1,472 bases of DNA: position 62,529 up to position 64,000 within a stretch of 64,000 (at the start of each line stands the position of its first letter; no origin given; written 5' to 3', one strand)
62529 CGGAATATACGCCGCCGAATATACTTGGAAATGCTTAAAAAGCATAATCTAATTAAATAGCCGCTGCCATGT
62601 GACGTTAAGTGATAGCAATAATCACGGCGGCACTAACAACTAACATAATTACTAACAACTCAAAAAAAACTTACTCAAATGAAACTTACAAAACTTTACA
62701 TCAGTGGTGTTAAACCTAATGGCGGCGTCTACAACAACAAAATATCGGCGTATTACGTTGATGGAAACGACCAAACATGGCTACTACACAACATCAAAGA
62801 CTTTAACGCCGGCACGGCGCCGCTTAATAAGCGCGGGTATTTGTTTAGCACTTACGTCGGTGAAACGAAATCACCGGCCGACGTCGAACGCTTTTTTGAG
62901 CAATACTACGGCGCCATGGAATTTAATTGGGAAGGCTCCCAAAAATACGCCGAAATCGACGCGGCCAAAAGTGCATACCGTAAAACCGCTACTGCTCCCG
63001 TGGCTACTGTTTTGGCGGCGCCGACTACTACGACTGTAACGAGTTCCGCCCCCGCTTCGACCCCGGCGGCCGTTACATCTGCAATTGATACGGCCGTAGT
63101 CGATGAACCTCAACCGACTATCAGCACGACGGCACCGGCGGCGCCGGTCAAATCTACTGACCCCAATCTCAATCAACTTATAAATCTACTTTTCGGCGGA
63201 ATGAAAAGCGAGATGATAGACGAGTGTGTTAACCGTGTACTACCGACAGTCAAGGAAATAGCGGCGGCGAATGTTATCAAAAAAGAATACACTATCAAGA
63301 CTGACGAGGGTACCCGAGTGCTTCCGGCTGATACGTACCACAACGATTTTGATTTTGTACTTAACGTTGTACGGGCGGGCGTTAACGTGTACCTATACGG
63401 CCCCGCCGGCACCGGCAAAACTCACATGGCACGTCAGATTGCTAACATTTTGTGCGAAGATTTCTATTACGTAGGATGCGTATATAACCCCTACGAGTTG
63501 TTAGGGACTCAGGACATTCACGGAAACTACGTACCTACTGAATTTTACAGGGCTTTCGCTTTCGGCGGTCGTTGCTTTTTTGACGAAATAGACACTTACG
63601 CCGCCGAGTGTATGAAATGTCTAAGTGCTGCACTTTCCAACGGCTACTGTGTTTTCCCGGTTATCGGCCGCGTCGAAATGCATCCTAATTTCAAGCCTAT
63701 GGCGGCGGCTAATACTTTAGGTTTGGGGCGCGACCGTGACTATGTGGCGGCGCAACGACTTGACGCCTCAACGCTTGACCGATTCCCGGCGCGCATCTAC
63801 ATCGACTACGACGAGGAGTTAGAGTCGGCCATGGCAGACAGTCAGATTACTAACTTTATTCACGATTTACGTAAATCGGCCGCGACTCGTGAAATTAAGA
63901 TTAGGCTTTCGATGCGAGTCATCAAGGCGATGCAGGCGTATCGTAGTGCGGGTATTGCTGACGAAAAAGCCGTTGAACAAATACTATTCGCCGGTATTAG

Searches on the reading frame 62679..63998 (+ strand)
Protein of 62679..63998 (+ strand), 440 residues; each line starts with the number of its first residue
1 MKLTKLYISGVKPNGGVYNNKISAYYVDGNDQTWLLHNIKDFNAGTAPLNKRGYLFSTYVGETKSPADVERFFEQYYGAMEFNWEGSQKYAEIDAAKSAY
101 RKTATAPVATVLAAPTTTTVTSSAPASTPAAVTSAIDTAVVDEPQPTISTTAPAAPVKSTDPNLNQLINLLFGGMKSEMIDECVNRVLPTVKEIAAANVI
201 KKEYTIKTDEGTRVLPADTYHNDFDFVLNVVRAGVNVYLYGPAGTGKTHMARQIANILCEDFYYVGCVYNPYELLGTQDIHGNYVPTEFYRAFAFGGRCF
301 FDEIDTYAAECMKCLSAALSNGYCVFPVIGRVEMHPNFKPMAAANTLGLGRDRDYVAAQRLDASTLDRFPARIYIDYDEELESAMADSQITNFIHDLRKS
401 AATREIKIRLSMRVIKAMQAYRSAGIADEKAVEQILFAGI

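Call 60: search_protein_families(library=phrogs, proteins=[window:62679-63998:+], max_evalue=0.001)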
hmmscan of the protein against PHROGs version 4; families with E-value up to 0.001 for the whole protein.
window:62679-63998:+ (440 aa): 7 families
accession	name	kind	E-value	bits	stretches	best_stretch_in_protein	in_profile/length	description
phrog_249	-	moron, auxiliary metabolic gene and host takeover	2e-42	146.9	1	118-440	74-355/380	porphyrin biosynthesis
phrog_16448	-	other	2.9e-09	36.7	1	223-408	438-625/680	ATPase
phrog_50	-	DNA, RNA and nucleotide metabolism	3.7e-06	27.3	1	228-265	365-400/570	DnaC-like helicase loader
phrog_168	-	DNA, RNA and nucleotide metabolism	7.4e-06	26.8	1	234-434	42-223/314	clamp loader of DNA polymerase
phrog_3757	-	unknown function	0.00013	22.4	1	235-267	127-159/367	-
phrog_1297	-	other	0.00022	21.3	1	225-310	16-114/356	ATPase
phrog_19600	-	other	0.00077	19.4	0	195-383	45-224/447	ATPase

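Call 75: search_protein_families(library=pfam, proteins=[window:62679-63998:+], max_evalue=0.1)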
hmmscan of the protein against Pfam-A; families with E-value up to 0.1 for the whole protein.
window:62679-63998:+ (440 aa): 17 families
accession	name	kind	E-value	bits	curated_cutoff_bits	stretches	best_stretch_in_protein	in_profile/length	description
PF07728.20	AAA_5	-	4.4e-11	43.4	22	1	236-369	1-139/139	AAA domain (dynein-related subfamily)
PF13191.12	AAA_16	-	1.4e-05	26.1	32.6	1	228-272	16-66/167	AAA ATPase domain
PF01078.27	Mg_chelatase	-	0.00018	21.4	20.3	1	228-260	15-48/207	Magnesium chelatase, subunit ChlI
PF00004.35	AAA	-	0.00021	22.2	21.2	1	237-262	1-26/131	ATPase family associated with various cellular activities (AAA)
PF20030.5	bpMoxR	-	0.0023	17.5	27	1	231-281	28-80/205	MoxR domain in the MoxR-vWA-beta-propeller ternary systems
PF13173.12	AAA_14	-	0.0024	18.3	27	1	237-307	5-74/129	AAA domain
PF00910.28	RNA_helicase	-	0.0027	18.6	21.5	1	237-262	1-26/105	RNA helicase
PF13479.12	AAA_24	-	0.0059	16.9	27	1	235-262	3-30/195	AAA domain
PF13401.12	AAA_22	-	0.0062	17.3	27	1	237-265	8-39/130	AAA domain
PF01695.23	IstB_IS21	-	0.0066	16.4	24.1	1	228-257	86-115/238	IstB-like ATP binding protein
PF01637.24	ATPase_2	-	0.0081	16.4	33.2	1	237-265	23-51/225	ATPase domain predominantly from Archaea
PF01057.23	Parvo_NS1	-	0.017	14.5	20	1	237-258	116-137/271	Parvovirus non-structural protein NS1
PF00158.32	Sigma54_activat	-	0.02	15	20.2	1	227-275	15-66/168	Sigma-54 interaction domain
PF12775.13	AAA_7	-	0.029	14.3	25.8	1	226-261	25-60/181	P-loop containing dynein motor region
PF02367.23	TsaE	-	0.045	14.1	26.6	1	229-258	16-45/128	Threonylcarbamoyl adenosine biosynthesis protein TsaE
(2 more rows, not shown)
